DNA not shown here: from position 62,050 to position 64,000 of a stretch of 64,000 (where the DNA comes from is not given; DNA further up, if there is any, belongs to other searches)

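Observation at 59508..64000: Orphan radical-SAM cassette: two paralogous B12-binding enzymes flanking a SPASM/twitch-type enzyme, next to tRNA-Arg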

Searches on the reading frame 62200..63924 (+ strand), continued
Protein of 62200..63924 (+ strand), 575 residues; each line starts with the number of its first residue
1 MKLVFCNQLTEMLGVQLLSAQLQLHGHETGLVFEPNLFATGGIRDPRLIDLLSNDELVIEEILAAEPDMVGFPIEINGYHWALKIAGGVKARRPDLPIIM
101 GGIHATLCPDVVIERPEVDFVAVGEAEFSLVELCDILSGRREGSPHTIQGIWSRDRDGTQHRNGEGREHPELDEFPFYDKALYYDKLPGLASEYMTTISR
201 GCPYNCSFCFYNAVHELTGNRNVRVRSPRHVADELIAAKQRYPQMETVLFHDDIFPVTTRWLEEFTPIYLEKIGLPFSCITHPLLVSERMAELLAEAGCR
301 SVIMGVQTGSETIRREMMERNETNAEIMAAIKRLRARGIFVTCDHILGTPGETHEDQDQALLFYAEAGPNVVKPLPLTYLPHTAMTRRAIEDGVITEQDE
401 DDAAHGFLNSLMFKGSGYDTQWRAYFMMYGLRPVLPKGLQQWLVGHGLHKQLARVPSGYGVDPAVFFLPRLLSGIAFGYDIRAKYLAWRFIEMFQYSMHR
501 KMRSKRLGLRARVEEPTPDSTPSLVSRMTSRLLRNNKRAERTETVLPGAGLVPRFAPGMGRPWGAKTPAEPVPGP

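Call 67: search_solved_structures(query=L001:11747-12676:+, max_evalue=0.01)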
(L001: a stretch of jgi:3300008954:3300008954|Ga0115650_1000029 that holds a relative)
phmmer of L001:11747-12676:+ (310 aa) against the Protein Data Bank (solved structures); distinct sequences matched with E-value up to 0.01: 32.
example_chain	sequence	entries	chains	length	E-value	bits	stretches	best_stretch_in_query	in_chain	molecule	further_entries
8zc8_A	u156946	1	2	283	1.5e-08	37.6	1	75-216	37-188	MitM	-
21zq_A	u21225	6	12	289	1.5e-08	37.6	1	75-216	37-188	MitM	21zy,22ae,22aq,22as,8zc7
3e8s_A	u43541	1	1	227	3.9e-08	36.2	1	98-206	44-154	Putative SAM Dependent Methyltransferase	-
3cc8_A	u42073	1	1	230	2.2e-07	33.8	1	110-207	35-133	Putative methyltransferase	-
9bxh_A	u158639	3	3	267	2.3e-07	33.7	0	102-150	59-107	5-selenohistidine N-methyltransferase OvsM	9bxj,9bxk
4kdc_A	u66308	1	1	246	3.3e-07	33.2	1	110-230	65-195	3-demethylubiquinone-9 3-methyltransferase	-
4kdr_A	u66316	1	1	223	9e-07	31.8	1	110-208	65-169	3-demethylubiquinone-9 3-methyltransferase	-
5dpm_A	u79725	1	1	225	9.2e-07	31.7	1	110-208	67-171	Ubiquinone biosynthesis O-methyltransferase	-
3bkw_A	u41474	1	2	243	7.4e-06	28.7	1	95-206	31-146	S-adenosylmethionine dependent methyltransferase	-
9icz_A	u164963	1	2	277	2.8e-05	26.8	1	110-209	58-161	S-adenosylmethionine (SAM)-dependent methyltransferase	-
2gs9_A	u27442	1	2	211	4.5e-05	26.2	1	89-219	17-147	Hypothetical protein TT1324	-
3bus_A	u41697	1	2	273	0.00018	24.2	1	96-203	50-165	Methyltransferase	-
3ccf_A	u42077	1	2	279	0.00054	22.6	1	94-203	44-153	Cyclopropane-fatty-acyl-phospholipid synthase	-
4krh_A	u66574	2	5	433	0.00062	22.4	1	107-208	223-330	Phosphoethanolamine N-methyltransferase 2 | Phospholethanolamine N-methyltransferase 2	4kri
9gdj_A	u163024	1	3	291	0.00069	22.3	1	108-209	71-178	Methyltransferase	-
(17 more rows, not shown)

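Call 68: search_protein_families(library=pfam, proteins=[L013:5896-6738:-, L014:3323-6814:+, L001:18643-19707:-, L001:18238-18615:-, L001:2572-3465:+, L001:1467-2450:-, L012:4458-5726:-, L012:3252-3797:-, L010:4776-6596:-, L012:9762-12029:+], max_evalue=0.001)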
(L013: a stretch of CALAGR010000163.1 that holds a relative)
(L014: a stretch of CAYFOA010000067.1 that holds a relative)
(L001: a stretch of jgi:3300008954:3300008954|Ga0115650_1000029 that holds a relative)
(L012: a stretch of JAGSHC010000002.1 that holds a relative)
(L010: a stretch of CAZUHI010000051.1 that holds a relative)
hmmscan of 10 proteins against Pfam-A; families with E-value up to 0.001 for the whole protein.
L013:5896-6738:- (280 aa): 1 family
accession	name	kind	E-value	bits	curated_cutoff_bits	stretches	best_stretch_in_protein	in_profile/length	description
PF03537.19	Glyco_hydro_114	-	4.6e-53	180.3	27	1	31-272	1-229/231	Glycoside-hydrolase family GH114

L014:3323-6814:+ (1163 aa): 5 families
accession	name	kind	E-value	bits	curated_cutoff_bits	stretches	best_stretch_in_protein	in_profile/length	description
PF00069.31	Pkinase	-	3.1e-42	145.2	31.7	1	10-254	1-257/263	Protein kinase domain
PF13191.12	AAA_16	-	2.2e-21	77.5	32.6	1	276-448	2-158/167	AAA ATPase domain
PF07714.23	PK_Tyr_Ser-Thr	-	6.8e-20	71.9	23.1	1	12-256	3-256/258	Protein tyrosine and serine/threonine kinase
PF03109.22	ABC1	-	3.7e-05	23.4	22.9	1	51-151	119-216/244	ABC1 atypical kinase-like domain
PF17667.7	Pkinase_fungal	-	0.0002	20.7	24.1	1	106-172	290-363/387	Fungal protein kinase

L001:18643-19707:- (354 aa): 0 families

L001:18238-18615:- (125 aa): 0 families

L001:2572-3465:+ (297 aa): 0 families

L001:1467-2450:- (327 aa): 0 families

L012:4458-5726:- (422 aa): 2 families
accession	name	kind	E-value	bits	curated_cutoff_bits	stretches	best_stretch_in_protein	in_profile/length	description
PF13103.11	TonB_2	-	0.00012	22.5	22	1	346-418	8-85/85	TonB C terminal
PF03544.19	TonB_C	-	0.00092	20.1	24.6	0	362-420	16-77/79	Gram-negative bacterial TonB protein C-terminal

L012:3252-3797:- (181 aa): 1 family
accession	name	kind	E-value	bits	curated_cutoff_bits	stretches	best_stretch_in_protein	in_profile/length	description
PF14376.11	Haem_bd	-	1.7e-32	112.6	27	1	15-134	2-131/133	Haem-binding domain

L010:4776-6596:- (606 aa): 0 families

L012:9762-12029:+ (755 aa): 4 families
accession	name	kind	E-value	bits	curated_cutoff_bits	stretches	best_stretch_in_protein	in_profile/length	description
PF13091.12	PLDc_2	-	4e-39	133.9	27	2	323-456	3-132/132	PLD-like domain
PF07894.18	SACK1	-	1.6e-07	31.6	21.4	0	620-659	205-244/274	Scaffolding anchor of CK1 domain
PF24402.1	iHKD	-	4.8e-05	23.9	27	1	345-431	6-84/111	Inactive HKD-Rease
PF11495.14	Regulator_TrmB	-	0.00061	19.5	22.2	0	315-403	9-89/233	Archaeal transcriptional regulator TrmB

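Call 71: predict_structure(alignment_id=A1)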
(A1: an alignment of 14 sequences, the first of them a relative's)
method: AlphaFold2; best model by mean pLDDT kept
length: 575 residues; sequences in the alignment: 14
mean_pLDDT: 60.5   pTM: 0.44
mean pLDDT of the five models: 60.5, 59.1, 57.7, 55.0, 51.7
residues with pLDDT >= 90: 49; 70-90: 157; 50-70: 156; < 50: 213
segments of 3 or more residues with pLDDT < 50: 9-13, 34-46, 48-53, 165-225, 317-320, 373-386, 393-395, 402-420, 477-490, 492-497, 499-501, 506-524, 549-575
pLDDT, mean of each block of 10 residues (from residue 1): 76 60 86 47 42 68 92 66 85 94 66 85 78 92 89 89 54 31 31 25 32 37 53 67 56 58 83 74 73 84 59 53 69 81 56 70 67 41 46 52 43 42 69 78 85 72 64 47 42 46 43 39 49 55 49 39 32 36
secondary structure, 60 per line:
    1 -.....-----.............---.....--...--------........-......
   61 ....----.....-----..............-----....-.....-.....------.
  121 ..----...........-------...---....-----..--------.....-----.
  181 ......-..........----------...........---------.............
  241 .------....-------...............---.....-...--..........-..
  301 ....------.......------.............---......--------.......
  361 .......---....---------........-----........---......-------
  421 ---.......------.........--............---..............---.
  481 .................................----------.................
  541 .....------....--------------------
elements in order: E2-6 H12-24 E28-32 H46-53 H55-64 E69-73 H79-92 E98-101 H103-107 H109-113 E120-122 H127-137 E151-154 H170-174 H180-186 H188-197 H208-218 H228-241 E248-251 H259-273 E277-281 H288-297 E299-304 H311-317 H324-336 E340-345 H354-367 E371-374 H384-391 H397-404 H408-413 H424-430 H437-445 H448-459 H463-476 H480-513 H524-545 H552-555

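Call 77: search_protein_families(library=padloc, proteins=[window:62200-63924:+, L001:11747-12676:+], max_evalue=0.001)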
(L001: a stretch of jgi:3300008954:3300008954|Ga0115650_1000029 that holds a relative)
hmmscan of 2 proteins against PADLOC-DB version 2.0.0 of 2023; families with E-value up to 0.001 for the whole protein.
window:62200-63924:+ (575 aa): 1 family
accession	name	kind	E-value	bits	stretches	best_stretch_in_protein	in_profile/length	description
PDLC04689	PDC-M51A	-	2.8e-09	34.3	1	97-399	101-384/420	-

L001:11747-12676:+ (310 aa): 1 family
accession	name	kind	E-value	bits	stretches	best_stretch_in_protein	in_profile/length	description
PDLC04134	mad2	-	1.6e-13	48.3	1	79-221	264-412/492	mads_2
